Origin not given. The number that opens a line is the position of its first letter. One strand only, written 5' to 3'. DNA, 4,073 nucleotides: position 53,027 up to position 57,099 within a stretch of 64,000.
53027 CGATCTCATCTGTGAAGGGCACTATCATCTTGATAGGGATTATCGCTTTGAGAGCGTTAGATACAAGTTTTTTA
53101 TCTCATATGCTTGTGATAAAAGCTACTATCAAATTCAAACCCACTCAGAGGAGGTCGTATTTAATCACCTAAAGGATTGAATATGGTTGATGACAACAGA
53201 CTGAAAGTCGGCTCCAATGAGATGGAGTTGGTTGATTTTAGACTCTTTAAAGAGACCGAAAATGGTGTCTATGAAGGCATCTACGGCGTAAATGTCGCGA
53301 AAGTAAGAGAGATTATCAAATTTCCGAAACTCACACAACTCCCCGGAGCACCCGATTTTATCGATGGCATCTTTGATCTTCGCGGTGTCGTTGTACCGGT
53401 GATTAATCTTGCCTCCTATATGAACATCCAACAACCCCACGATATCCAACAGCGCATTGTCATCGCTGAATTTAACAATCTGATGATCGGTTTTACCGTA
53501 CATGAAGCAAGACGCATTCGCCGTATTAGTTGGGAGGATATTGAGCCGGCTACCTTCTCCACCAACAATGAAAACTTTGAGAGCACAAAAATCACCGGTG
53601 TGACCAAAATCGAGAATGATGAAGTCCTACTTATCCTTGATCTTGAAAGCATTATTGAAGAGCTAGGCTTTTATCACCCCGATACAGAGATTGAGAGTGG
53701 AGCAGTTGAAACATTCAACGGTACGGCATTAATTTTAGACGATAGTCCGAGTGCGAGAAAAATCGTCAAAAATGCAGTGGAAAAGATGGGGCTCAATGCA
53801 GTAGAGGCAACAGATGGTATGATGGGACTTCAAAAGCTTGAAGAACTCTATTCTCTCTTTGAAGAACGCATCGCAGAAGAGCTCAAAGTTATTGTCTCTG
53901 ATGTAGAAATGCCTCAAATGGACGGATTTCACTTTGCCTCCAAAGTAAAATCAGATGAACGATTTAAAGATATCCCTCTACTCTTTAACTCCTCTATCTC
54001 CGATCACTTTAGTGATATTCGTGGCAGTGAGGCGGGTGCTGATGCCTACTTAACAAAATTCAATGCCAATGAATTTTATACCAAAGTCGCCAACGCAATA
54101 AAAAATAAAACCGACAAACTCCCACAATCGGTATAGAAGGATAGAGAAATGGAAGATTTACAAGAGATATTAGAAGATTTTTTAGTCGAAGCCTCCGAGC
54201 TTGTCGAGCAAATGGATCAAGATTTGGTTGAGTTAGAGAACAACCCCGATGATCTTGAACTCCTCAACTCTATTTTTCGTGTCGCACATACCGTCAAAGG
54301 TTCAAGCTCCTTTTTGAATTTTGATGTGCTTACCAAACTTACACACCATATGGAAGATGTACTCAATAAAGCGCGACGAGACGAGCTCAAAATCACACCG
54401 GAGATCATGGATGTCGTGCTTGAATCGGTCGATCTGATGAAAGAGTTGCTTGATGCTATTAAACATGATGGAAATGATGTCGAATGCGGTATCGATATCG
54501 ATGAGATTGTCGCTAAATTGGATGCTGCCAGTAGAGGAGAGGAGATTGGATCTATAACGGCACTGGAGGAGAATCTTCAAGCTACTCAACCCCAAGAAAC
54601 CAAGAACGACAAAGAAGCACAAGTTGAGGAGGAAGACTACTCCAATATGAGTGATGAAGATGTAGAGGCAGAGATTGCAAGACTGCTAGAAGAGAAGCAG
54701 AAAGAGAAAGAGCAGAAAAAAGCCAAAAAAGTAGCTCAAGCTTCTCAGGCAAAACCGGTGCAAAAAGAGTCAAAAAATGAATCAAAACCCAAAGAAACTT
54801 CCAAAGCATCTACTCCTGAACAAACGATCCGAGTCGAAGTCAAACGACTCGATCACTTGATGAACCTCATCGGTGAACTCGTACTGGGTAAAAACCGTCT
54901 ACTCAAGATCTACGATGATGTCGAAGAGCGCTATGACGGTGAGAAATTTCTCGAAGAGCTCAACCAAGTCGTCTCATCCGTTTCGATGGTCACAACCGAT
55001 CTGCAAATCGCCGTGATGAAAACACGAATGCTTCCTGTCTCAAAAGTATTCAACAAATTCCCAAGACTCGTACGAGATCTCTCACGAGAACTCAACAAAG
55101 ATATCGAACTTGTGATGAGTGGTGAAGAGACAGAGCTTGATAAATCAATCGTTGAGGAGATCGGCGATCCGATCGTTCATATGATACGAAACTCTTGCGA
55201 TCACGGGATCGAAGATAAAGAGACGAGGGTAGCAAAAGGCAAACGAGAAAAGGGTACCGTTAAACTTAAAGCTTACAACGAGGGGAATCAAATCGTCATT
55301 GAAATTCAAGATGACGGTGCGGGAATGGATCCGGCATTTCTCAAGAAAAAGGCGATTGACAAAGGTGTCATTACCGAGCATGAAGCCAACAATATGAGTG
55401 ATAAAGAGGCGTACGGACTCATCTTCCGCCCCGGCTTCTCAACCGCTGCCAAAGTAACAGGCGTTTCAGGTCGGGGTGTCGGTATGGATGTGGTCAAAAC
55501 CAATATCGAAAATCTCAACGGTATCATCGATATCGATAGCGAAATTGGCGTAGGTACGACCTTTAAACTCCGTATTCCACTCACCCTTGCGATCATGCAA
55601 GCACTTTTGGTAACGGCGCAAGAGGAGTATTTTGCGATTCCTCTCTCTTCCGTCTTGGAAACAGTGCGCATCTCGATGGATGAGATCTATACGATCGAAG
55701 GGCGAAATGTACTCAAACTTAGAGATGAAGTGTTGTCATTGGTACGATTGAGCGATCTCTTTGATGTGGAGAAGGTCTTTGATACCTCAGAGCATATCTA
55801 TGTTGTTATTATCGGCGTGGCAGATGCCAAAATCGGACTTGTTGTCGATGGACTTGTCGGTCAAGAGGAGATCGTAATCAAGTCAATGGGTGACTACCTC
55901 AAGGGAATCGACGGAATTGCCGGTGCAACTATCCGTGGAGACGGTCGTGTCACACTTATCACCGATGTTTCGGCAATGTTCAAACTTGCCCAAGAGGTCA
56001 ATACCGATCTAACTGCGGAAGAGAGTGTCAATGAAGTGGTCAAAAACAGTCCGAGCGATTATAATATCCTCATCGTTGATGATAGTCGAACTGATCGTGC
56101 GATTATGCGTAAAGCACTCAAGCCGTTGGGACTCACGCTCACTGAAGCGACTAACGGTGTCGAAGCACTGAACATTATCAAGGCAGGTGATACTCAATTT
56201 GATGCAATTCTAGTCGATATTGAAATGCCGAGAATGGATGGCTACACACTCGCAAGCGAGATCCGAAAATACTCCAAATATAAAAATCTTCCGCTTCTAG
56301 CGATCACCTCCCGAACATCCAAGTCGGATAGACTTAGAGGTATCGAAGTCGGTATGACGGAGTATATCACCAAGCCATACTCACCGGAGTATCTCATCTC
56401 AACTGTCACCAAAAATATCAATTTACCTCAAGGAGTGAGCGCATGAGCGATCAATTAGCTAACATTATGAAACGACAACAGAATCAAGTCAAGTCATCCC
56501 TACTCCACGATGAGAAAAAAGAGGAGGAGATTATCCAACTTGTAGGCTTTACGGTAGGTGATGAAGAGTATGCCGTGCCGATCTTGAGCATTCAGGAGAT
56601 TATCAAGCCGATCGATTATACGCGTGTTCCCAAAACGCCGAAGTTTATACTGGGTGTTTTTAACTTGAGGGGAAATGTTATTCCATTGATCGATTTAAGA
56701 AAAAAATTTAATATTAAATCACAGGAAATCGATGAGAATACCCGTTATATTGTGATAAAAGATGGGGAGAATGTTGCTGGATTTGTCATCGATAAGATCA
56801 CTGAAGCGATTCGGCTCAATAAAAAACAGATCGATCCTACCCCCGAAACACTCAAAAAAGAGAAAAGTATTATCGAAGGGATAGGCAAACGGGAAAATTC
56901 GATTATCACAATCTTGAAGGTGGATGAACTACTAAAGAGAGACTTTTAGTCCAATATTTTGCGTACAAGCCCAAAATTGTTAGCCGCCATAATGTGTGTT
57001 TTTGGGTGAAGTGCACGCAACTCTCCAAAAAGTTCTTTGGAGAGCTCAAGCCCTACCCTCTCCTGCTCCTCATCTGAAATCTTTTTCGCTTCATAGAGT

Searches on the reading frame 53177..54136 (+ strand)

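Call 89: search_protein_families(library=pfam, proteins=[window:53177-54136:+], max_evalue=0.001)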
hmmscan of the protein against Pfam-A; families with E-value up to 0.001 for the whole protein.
window:53177-54136:+ (319 aa): 2 families
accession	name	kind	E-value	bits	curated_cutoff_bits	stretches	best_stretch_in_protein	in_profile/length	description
PF01584.24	CheW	-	3.2e-33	114.7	23.5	1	33-162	9-136/138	CheW-like domain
PF00072.30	Response_reg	-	5.2e-14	52.8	30.2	1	185-299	2-105/111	Response regulator receiver domain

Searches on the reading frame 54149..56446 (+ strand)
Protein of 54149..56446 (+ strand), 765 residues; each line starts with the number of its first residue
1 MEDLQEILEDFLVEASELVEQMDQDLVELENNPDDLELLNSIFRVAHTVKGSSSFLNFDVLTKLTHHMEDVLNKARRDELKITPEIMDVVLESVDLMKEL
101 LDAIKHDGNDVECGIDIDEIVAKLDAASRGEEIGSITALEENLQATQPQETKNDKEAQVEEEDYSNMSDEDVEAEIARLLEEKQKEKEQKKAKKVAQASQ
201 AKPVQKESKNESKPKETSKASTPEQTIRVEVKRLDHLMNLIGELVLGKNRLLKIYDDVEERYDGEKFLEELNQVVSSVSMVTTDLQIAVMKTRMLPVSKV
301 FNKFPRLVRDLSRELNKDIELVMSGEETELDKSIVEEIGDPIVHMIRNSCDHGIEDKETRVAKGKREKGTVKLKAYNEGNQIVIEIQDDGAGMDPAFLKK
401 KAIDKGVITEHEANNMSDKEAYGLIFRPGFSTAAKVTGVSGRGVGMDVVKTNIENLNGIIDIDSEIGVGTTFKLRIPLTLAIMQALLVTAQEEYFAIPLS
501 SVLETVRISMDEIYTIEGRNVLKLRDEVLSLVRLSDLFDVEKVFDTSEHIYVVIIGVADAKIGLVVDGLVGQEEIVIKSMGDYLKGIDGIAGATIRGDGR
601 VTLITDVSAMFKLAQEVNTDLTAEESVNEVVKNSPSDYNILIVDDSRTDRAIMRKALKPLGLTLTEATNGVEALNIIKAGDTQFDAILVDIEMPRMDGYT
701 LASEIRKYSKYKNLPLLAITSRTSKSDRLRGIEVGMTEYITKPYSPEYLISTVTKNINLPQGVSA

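Call 30: search_protein_families(library=pfam, proteins=[window:54149-56446:+], max_evalue=0.1)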
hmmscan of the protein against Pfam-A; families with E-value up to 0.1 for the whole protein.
window:54149-56446:+ (765 aa): 9 families
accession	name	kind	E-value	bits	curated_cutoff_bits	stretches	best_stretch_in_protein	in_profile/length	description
PF01584.24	CheW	-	2.6e-26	92.3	23.5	1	484-613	1-136/138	CheW-like domain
PF00072.30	Response_reg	-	3.2e-25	88.9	30.2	1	640-753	1-110/111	Response regulator receiver domain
PF02895.20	H-kinase_dim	-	2.5e-18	66.7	23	1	224-292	1-68/68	Signal transducing histidine kinase, homodimeric domain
PF02518.31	HATPase_c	-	3e-17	63.5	26.4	1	340-479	4-110/111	Histidine kinase-, DNA gyrase B-, and HSP90-like ATPase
PF01627.28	Hpt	-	4.2e-17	62.6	24.6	1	6-104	1-81/84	Hpt domain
PF13589.12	HATPase_c_3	-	0.024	15.1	25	1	346-440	11-92/137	Histidine kinase-, DNA gyrase B-, and HSP90-like ATPase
PF06217.17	GAGA_bind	-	0.039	14.6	26.6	1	139-241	85-184/284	GAGA binding protein-like family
PF13581.12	HATPase_c_2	-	0.069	13.6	27.4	0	360-405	45-91/127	Histidine kinase-like ATPase domain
PF15250.11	Raftlin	-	0.084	12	29.4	0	59-231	103-259/459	Raftlin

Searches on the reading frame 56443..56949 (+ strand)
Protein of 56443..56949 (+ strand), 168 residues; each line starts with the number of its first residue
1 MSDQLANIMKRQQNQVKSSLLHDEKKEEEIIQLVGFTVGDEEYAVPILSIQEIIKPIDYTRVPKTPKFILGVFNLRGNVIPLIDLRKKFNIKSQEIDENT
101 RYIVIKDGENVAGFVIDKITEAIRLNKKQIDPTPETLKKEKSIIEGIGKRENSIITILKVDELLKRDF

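Call 89: search_protein_families(library=pfam, proteins=[window:56443-56949:+], max_evalue=0.001)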
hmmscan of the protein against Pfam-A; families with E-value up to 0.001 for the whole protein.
window:56443-56949:+ (168 aa): 1 family
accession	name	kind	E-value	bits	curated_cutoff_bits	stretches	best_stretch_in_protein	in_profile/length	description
PF01584.24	CheW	-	1.6e-40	138.4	23.5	1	32-166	1-136/138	CheW-like domain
